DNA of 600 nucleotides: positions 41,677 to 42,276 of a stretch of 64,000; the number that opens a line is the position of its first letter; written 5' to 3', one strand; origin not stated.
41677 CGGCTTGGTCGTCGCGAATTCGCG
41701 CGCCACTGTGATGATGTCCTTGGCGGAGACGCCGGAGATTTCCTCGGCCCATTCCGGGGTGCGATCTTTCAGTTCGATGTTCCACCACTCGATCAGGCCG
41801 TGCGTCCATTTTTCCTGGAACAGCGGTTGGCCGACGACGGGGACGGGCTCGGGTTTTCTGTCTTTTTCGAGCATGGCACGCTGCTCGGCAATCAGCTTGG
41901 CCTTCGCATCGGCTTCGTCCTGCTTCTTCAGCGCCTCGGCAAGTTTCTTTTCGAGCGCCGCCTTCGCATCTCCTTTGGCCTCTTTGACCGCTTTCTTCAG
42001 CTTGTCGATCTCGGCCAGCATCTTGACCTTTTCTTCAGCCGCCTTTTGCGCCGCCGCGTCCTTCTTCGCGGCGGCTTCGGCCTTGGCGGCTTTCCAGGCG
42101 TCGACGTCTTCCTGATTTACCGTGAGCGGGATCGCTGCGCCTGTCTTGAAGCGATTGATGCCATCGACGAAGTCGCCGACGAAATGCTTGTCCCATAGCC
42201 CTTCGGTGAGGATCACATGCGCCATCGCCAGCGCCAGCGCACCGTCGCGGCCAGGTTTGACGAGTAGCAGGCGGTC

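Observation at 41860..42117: ~100-residue Lys/Ala/Glu-rich helical insertion inside the catalytic subunit A2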

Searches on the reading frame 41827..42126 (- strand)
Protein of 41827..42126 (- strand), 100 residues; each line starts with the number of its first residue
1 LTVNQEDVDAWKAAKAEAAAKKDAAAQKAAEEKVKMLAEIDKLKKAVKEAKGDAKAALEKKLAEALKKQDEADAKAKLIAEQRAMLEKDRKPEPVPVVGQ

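Call 55: search_protein_families(library=pfam, proteins=[window:41827-42126:-], max_evalue=10)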
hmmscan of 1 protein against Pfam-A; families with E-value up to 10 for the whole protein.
window:41827-42126:- (100 aa): 3 families
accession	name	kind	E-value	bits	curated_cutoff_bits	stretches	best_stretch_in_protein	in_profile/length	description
PF12974.12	Phosphonate-bd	-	0.067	13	27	1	13-81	160-228/242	ABC transporter, phosphonate, periplasmic substrate-binding protein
PF11445.13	DUF2894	-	5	8.1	25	0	40-96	20-76/185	Protein of unknown function (DUF2894)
PF06933.16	SSP160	-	6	5.4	25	1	19-72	370-424/758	Special lobe-specific silk protein SSP160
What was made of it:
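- There is no TolA or other Pfam match (call 55).
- Tried and rejected: Pfam returned only noise (call 55).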

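Call 64: search_protein_representatives(alignment_id=A2)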
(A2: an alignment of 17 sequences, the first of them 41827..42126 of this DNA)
Query: 17 sequences, 106 profile positions. Proteins with E-value up to 0.001 (for the whole library): 2; up to 1e-10: 0; up to 1e-30: 0. The best 2 are listed.
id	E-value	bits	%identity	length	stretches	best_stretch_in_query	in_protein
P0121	1.8e-09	54.0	-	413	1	3-90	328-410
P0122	7.2e-04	36.0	-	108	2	9-73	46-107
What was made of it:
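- No homologue elsewhere (call 64).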

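Call 79: predict_structure(alignment_id=A2)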
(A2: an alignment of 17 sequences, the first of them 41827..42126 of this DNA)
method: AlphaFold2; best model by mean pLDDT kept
length: 100 residues; sequences in the alignment: 17
mean_pLDDT: 87.4   pTM: 0.60
mean pLDDT of the five models: 87.4, 86.9, 86.7, 85.1, 84.4
residues with pLDDT >= 90: 39; 70-90: 60; 50-70: 1; < 50: 0
segments of 3 or more residues with pLDDT < 50: none
pLDDT, mean of each block of 10 residues (from residue 1): 86 88 83 90 93 91 92 88 84 81
secondary structure, 60 per line:
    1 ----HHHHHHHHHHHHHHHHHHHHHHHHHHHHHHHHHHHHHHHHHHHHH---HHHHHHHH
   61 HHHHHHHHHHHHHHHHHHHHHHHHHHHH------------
elements in order: H5-49 H53-88
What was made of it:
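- The isolated insert gives the same hairpin at pLDDT 87.4 (call 79).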

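Call 81: fold_search(model_id=the predicted structure, library=pdb)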
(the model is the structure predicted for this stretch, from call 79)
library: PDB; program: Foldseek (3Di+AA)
matches with E <= 10: 56; with E <= 0.001: 0
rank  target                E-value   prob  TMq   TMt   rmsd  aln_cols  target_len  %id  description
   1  8cr1_C                7.4e-01  0.72  0.53  0.22   6.0        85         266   20  Homo sapiens Get1/Get2 heterotetramer in complex with a Get3 dimer (released 2023-11-29)
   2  8ibh                  1.2e+00  0.87  0.50  0.66   1.2        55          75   22  Cep57 C-terminal domain (released 2024-02-14)
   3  6so5_C                1.6e+00  0.66  0.50  0.36   2.2        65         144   25  Homo sapiens WRB/CAML heterotetramer in complex with a TRC40 dimer (released 2020-09-09)
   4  4l0r_A                2.0e+00  0.75  0.50  0.66   1.4        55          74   22  Crystal structure of FGF2-interacting protein from Homo sapiens. Northeast Structural Genomics Consortium Target HR902 (released 2013-09-04)
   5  4afl_F                2.2e+00  0.51  0.44  0.48   2.6        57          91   33  The crystal structure of the ING4 dimerization domain reveals the functional organization of the ING family of chromat (released 2012-02-22)
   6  4afl_D                2.2e+00  0.51  0.45  0.47   2.5        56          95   34  The crystal structure of the ING4 dimerization domain reveals the functional organization of the ING family of chromat (released 2012-02-22)
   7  2ejr                  2.5e+00  0.10  0.30  0.08   5.7        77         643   25  LSD1-tranylcypromine complex (released 2008-01-01)
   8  4err_B                3.1e+00  0.72  0.33  0.39   0.5        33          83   21  1.55 Angstrom Crystal Structure of the Four Helical Bundle Membrane Localization Domain (4HBM) of the Vibrio vulnificu (released 2012-05-02)
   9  4err_A                3.3e+00  0.72  0.33  0.40   0.4        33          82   21  1.55 Angstrom Crystal Structure of the Four Helical Bundle Membrane Localization Domain (4HBM) of the Vibrio vulnificu (released 2012-05-02)
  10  8c45_A                3.3e+00  0.69  0.40  0.03   0.6        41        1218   27  PglX methyltransferase from the Salmonella BREX phage defence system (aka BrxX) (released 2024-07-10)
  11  4l0r_B                3.9e+00  0.54  0.50  0.67   1.3        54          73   20  Crystal structure of FGF2-interacting protein from Homo sapiens. Northeast Structural Genomics Consortium Target HR902 (released 2013-09-04)
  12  8s35_A                3.9e+00  0.44  0.33  0.10   1.0        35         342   43  DNA-bound Type IV-A3 CRISPR effector in complex with DinG helicase from K. pneumoniae (state I) (released 2024-11-06)
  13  2z5u                  3.9e+00  0.08  0.31  0.08   5.6        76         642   24  Crystal structure of Lysine-specific histone demethylase 1 (released 2008-04-01)
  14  8cqz_B                4.1e+00  0.30  0.45  0.64   2.8        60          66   23  Homo sapiens Get3 in complex with the Get1 cytoplasmic domain (released 2023-11-29)
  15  4afl_C                4.1e+00  0.28  0.44  0.43   2.6        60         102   32  The crystal structure of the ING4 dimerization domain reveals the functional organization of the ING family of chromat (released 2012-02-22)
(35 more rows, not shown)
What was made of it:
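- Tried and rejected: Nothing was significant in Foldseek against the PDB (call 81).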
